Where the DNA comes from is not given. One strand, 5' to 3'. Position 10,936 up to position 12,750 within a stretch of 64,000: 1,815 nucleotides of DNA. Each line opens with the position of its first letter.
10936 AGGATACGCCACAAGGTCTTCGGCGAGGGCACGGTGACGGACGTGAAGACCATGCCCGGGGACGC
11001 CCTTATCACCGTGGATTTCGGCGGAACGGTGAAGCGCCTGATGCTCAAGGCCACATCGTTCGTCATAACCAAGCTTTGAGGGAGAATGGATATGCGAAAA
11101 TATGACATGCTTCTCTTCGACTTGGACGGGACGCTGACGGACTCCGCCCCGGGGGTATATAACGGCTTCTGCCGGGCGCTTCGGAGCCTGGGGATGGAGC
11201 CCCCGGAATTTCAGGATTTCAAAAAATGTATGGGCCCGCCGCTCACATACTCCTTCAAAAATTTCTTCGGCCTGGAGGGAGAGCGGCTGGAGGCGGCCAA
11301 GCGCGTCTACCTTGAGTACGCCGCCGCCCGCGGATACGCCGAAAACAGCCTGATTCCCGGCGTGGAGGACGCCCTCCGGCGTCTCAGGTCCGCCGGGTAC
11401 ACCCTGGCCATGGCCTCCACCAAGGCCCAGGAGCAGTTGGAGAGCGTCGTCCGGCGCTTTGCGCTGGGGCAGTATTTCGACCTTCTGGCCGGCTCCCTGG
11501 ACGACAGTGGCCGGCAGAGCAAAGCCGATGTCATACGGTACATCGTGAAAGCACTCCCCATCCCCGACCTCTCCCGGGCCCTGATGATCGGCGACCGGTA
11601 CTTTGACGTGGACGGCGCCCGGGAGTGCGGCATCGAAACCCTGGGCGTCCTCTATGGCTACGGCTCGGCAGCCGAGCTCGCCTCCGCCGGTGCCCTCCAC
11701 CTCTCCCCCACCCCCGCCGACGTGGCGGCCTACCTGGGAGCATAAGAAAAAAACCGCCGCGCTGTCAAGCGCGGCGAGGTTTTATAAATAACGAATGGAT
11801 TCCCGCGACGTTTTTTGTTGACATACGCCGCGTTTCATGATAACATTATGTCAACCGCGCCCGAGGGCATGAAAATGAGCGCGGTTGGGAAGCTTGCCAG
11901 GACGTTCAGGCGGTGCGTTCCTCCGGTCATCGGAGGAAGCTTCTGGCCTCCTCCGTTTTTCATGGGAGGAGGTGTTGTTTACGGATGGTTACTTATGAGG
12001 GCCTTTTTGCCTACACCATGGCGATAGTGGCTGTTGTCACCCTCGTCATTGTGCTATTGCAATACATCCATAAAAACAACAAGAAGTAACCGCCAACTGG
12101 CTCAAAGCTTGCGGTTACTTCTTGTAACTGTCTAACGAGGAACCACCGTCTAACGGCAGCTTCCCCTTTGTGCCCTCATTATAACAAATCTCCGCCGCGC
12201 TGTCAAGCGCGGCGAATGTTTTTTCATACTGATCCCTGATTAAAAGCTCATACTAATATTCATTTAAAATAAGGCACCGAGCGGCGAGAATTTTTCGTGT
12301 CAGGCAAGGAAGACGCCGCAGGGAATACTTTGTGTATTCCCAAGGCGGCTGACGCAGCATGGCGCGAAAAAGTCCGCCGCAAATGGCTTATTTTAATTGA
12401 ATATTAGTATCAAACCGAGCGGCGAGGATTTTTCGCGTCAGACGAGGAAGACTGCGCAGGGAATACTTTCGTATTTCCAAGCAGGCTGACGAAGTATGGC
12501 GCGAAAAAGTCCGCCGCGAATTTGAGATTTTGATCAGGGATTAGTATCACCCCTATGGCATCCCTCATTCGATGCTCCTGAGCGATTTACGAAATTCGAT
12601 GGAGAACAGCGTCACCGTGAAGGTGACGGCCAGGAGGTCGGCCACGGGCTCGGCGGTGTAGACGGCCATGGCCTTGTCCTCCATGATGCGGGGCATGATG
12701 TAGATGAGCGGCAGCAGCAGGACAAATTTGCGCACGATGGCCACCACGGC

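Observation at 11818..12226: Unannotated type I toxin-antitoxin-like cassette: 34-aa hydrophobic peptide, SD-trapping leader and convergent antisense sRNA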

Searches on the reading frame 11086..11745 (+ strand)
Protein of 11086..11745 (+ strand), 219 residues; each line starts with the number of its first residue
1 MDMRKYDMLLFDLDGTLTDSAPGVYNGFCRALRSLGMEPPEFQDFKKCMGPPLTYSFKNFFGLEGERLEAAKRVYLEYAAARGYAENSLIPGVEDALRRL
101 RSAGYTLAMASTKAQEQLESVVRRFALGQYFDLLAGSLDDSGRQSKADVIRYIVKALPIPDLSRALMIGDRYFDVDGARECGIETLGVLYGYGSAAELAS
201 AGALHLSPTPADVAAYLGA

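Call 55: find_encoding_contigs(protein=window:11086-11745:+, flank=4000, max_places=6)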
Protein window:11086-11745:+ (219 aa): no gene with exactly this product is on record in the collection.

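Call 56: find_homologous_proteins(query=window:11086-11742:+, max_evalue=1e-40)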
Query window:11086-11742:+ (219 aa): 1062 proteins with E <= 1e-40 among 8000 candidates; the best 120 are listed.
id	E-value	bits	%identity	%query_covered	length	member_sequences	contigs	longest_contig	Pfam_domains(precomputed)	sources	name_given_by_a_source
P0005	8.0e-138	475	100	99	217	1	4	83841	PF13419.13,PF00702.33,PF13242.13,PF12710.14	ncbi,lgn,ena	-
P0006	4.1e-105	368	77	99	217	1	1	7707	PF13419.13,PF00702.33,PF13242.13,PF12710.14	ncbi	-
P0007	5.4e-99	348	72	98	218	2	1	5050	PF13419.13,PF00702.33,PF13242.13,PF12710.14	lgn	-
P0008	3.4e-97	342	71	99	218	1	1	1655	PF13419.13,PF00702.33,PF13242.13,PF12710.14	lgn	-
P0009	4.6e-84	300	63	99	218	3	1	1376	PF13419.13,PF00702.33,PF13242.13,PF12710.14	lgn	-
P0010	1.4e-76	275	58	99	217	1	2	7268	PF13419.13,PF00702.33,PF13242.13,PF12710.14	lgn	-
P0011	5.9e-67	244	53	99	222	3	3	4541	PF13419.13,PF00702.33,PF13242.13,PF12710.14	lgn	-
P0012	4.4e-64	234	53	98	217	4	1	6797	PF13419.13,PF00702.33,PF13242.13,PF12710.14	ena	-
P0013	2.1e-62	229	51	99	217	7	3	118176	PF13419.13,PF00702.33,PF13242.13,PF12710.14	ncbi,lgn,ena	-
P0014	5.5e-62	227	52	99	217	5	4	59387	PF13419.13,PF00702.33,PF13242.13,PF12710.14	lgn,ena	-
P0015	7.7e-62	227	53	99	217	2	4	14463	PF13419.13,PF00702.33,PF13242.13,PF12710.14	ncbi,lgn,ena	-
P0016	1.1e-61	226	50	99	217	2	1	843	PF13419.13,PF00702.33,PF13242.13,PF12710.14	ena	-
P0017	5.4e-55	205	48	98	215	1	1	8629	PF13419.13,PF00702.33,PF25109.2,PF13242.13,PF12710.14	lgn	-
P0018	2.2e-53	199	45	98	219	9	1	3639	PF13419.13,PF00702.33,PF13242.13,PF12710.14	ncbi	-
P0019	1.1e-52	197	47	95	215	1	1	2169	PF13419.13,PF00702.33,PF13242.13,PF12710.14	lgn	-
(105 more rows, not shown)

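Call 57: find_encoding_contigs(protein=P0005, flank=3000, max_places=6)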
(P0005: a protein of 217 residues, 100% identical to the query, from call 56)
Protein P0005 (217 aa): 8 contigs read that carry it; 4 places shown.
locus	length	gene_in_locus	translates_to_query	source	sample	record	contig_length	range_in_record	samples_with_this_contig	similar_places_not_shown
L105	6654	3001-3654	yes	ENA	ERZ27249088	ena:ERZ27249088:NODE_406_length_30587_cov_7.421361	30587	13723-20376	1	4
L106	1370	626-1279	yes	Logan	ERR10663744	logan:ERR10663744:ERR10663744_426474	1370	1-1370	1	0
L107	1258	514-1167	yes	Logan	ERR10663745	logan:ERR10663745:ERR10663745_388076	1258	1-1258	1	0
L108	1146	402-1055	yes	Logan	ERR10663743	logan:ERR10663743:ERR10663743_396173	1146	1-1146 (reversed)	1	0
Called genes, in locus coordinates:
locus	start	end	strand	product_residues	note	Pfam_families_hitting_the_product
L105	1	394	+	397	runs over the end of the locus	-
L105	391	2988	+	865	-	PF00580:UvrD-helicase, PF01443:Viral_helicase1 (faint), PF13245:AAA_19, PF00580:UvrD-helicase, PF13361:UvrD_C, PF13538:UvrD_C_2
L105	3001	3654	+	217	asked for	PF00702:Hydrolase, PF12710:HAD, PF13419:HAD_2, PF13242:Hydrolase_like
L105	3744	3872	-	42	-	-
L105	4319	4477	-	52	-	-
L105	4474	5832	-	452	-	PF01554:MatE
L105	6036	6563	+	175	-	PF13560:HTH_31, PF01381:HTH_3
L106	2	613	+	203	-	?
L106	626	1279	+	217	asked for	PF00702:Hydrolase, PF12710:HAD, PF13419:HAD_2, PF13242:Hydrolase_like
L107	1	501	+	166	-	?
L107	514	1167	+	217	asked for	PF00702:Hydrolase, PF12710:HAD, PF13419:HAD_2, PF13242:Hydrolase_like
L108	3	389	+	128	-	?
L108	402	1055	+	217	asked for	PF00702:Hydrolase, PF12710:HAD, PF13419:HAD_2, PF13242:Hydrolase_like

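Call 58: find_encoding_contigs(protein=P0006, flank=3000, max_places=4)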
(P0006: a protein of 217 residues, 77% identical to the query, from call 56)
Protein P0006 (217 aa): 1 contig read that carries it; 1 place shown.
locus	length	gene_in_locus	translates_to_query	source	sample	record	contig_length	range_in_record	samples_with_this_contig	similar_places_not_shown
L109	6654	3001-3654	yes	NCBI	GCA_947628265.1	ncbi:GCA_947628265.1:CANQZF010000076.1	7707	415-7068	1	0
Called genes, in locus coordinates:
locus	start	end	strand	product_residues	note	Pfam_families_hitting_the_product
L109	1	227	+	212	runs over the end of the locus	?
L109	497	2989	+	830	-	PF00580:UvrD-helicase, PF01443:Viral_helicase1 (faint), PF13245:AAA_19, PF00580:UvrD-helicase, PF13361:UvrD_C, PF13538:UvrD_C_2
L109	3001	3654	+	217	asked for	PF00702:Hydrolase, PF12710:HAD, PF13419:HAD_2, PF13242:Hydrolase_like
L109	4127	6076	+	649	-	PF13802:Gal_mutarotas_2, PF01055:Glyco_hydro_31_2nd, PF21365:Glyco_hydro_31_3rd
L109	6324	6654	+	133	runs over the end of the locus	PF12844:HTH_19, PF13560:HTH_31, PF01381:HTH_3, PF13443:HTH_26 (weak)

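Call 59: find_encoding_contigs(protein=P0007, flank=3000, max_places=4)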
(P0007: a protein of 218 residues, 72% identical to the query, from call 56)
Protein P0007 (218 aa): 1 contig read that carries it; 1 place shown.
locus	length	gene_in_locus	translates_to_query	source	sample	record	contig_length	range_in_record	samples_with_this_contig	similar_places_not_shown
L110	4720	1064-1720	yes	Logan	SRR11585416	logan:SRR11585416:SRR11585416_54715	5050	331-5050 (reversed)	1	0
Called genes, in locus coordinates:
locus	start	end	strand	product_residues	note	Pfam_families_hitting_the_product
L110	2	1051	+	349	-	?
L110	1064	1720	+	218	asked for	PF00702:Hydrolase, PF12710:HAD (weak), PF13419:HAD_2, PF13242:Hydrolase_like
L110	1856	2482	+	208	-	PF14378:PAP2_3 (weak)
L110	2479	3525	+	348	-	PF03706:LPG_synthase_TM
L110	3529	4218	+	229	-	PF01066:CDP-OH_P_transf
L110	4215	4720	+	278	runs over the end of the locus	?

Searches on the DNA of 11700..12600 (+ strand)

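Call 4: search_rna_families(source=window, start=11700, end=12600, threshold=evalue, max_evalue=10, show_alignments=3)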
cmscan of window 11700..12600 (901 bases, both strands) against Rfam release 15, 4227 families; matches with E-value up to 10: 12.
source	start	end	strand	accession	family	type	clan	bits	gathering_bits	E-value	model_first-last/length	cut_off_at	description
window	11755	11781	+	RF01340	CRISPR-DR29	Gene; CRISPR;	-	19.1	39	0.4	5-31/37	no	CRISPR RNA direct repeat element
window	12183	12215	+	RF01393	isrJ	Gene; sRNA;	-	19.1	37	0.74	42-74/75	no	isrJ Hfq binding RNA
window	11747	11797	-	RF02630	Hrs12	Gene; sRNA;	-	17.6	70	5.8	1-87/87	no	Hfq-regulated sRNA 12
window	12184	12229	-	RF01394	isrK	Gene; sRNA;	-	16.1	50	0.78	1-77/77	no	isrK Hfq binding RNA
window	11722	11796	-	RF03151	cyano-S1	Cis-reg; leader;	-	15.9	39.9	5.8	1-81/81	no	Cyanobacterial ribosomal protein S1 leader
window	11884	11916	-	RF01340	CRISPR-DR29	Gene; CRISPR;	-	15.3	39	4.9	1-37/37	no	CRISPR RNA direct repeat element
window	11740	11810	-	RF00519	suhB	Gene; sRNA;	CL00108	14.5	41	4.3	1-77/77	no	Makes More Granules Regulator RNA (mmgR)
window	11870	11937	-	RF01057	SAH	Cis-reg; riboswitch;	-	14.3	37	7.2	1-78/78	no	SAH (S-adenosyl-L-homocysteine) riboswitch aptamer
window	11747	11806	-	RF01394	isrK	Gene; sRNA;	-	14.1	50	2.5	1-77/77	no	isrK Hfq binding RNA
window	11749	11817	-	RF00512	Leu_leader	Cis-reg; leader;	-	13.7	50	8.3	1-148/148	no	Leucine operon leader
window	12138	12253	+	RF02060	STnc410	Gene; sRNA;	-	13.2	50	4.3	1-158/158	no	Enterobacterial sRNA STnc410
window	11962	12321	+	RF02042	HOTTIP_3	Gene; lncRNA;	-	10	50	0.68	1-353/353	no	HOXA transcript at the distal tip, conserved region 3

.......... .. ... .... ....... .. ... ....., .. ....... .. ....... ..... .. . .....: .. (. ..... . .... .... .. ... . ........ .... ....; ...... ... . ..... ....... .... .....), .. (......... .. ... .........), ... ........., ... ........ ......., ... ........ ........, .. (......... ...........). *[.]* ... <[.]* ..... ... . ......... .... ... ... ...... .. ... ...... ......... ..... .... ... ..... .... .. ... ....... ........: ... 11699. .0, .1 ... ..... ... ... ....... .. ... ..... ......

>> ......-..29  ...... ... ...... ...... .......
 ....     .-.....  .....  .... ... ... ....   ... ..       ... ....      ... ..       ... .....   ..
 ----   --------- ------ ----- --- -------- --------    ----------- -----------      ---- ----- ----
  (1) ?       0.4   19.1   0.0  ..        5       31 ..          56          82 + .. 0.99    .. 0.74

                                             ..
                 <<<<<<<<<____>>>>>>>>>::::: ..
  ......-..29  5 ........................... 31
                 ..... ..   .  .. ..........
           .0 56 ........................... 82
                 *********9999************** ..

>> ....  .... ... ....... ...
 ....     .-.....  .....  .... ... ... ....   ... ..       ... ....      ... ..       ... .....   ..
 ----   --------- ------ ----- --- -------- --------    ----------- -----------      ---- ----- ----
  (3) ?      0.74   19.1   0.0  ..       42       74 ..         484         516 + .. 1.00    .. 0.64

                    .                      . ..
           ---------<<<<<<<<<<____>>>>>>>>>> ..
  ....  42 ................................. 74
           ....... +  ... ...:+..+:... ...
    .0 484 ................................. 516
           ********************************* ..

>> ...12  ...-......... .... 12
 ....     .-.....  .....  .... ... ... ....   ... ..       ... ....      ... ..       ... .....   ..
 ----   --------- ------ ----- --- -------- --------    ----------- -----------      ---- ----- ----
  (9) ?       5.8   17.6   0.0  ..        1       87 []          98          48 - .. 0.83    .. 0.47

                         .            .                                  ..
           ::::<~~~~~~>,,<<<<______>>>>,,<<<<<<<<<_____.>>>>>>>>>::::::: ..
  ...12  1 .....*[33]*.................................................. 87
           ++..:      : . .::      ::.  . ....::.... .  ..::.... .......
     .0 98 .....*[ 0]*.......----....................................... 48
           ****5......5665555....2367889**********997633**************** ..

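Call 80: search_rna_families(sources=[L111, L001, L002, L004, L007, L013, L040, L062, L067, L072], threshold=gathering)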
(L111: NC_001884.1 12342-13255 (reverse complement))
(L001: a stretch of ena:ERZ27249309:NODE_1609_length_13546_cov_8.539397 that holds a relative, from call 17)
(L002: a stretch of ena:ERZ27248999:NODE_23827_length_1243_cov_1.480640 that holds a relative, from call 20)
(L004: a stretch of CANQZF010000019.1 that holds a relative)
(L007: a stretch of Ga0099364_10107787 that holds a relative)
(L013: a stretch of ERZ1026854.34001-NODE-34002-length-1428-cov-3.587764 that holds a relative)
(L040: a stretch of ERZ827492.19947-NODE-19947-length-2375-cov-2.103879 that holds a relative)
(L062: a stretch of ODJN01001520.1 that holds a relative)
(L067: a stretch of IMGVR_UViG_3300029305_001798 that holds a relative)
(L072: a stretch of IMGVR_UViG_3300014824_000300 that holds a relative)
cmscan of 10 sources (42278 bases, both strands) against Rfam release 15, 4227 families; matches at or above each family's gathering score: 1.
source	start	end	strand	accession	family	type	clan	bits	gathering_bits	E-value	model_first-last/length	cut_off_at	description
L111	342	629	+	RF01412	BsrG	Gene; sRNA;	-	210.4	55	8.1e-53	1-259/259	no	BsrG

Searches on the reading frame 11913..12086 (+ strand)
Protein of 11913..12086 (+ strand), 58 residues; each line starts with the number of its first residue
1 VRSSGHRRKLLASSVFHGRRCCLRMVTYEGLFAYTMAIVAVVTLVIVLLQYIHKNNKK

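Call 15: find_homologous_proteins(query=window:11913-12086:+, max_evalue=10)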
Query window:11913-12086:+ (58 aa): 2 proteins with E <= 10 among 2 candidates.
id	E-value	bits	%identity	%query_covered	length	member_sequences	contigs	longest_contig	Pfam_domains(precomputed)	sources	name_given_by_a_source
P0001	1.1e-10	58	88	59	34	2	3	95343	-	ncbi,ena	-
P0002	2.7e-9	54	82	59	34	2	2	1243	-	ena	-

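Call 17: find_encoding_contigs(protein=P0001, flank=5000, max_places=6)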
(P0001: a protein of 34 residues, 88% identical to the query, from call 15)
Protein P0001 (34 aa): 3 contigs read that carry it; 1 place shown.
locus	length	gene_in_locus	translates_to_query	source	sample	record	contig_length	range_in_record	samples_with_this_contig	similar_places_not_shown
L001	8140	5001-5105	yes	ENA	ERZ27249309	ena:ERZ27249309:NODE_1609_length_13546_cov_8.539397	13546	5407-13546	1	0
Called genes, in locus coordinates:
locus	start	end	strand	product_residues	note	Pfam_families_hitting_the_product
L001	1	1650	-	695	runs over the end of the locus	-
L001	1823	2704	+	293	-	PF00561:Abhydrolase_1, PF12146:Hydrolase_4, PF12697:Abhydrolase_6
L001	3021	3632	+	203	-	PF02660:G3P_acyltransf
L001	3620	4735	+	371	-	PF06925:MGDG_synth, PF04101:Glyco_tran_28_C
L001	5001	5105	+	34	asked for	-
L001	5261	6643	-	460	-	PF01225:Mur_ligase, PF08245:Mur_ligase_M, PF02875:Mur_ligase_C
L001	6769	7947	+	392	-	PF01743:PolyA_pol, PF12627:PolyA_pol_RNAbd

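Call 20: find_encoding_contigs(protein=P0002, flank=5000, max_places=6)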
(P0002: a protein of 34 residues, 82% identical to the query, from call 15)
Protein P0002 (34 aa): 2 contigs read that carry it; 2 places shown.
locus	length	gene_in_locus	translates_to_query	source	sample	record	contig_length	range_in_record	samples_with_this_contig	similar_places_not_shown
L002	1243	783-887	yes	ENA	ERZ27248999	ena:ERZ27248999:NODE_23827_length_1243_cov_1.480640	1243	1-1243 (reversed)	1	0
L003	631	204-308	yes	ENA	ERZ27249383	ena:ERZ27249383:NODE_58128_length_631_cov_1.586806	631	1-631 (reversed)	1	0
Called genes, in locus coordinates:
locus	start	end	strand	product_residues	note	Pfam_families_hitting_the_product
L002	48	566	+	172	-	PF01923:Cob_adeno_trans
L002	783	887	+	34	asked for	-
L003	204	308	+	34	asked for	-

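Call 73: list_cluster_members(proteins=[P0001, P0002, P0005, P0003, P0004])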
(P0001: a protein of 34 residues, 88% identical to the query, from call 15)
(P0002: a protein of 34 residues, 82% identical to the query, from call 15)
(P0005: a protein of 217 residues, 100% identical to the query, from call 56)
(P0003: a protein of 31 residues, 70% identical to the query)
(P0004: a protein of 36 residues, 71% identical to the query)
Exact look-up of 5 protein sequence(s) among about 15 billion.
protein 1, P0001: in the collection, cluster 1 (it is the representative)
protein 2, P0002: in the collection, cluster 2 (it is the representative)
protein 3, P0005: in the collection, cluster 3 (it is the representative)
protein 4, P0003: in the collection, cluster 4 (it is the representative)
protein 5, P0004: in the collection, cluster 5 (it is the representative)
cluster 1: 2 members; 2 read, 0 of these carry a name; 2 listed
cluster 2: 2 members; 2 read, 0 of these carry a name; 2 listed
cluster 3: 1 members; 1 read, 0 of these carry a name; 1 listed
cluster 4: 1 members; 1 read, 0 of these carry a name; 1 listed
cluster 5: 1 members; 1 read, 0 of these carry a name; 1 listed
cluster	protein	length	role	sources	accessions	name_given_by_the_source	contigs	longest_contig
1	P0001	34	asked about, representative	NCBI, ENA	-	-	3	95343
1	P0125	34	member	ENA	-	-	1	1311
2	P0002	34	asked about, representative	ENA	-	-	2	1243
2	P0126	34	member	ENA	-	-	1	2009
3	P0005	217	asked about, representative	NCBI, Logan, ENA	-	-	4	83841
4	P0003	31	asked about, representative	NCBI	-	-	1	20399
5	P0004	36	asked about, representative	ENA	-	-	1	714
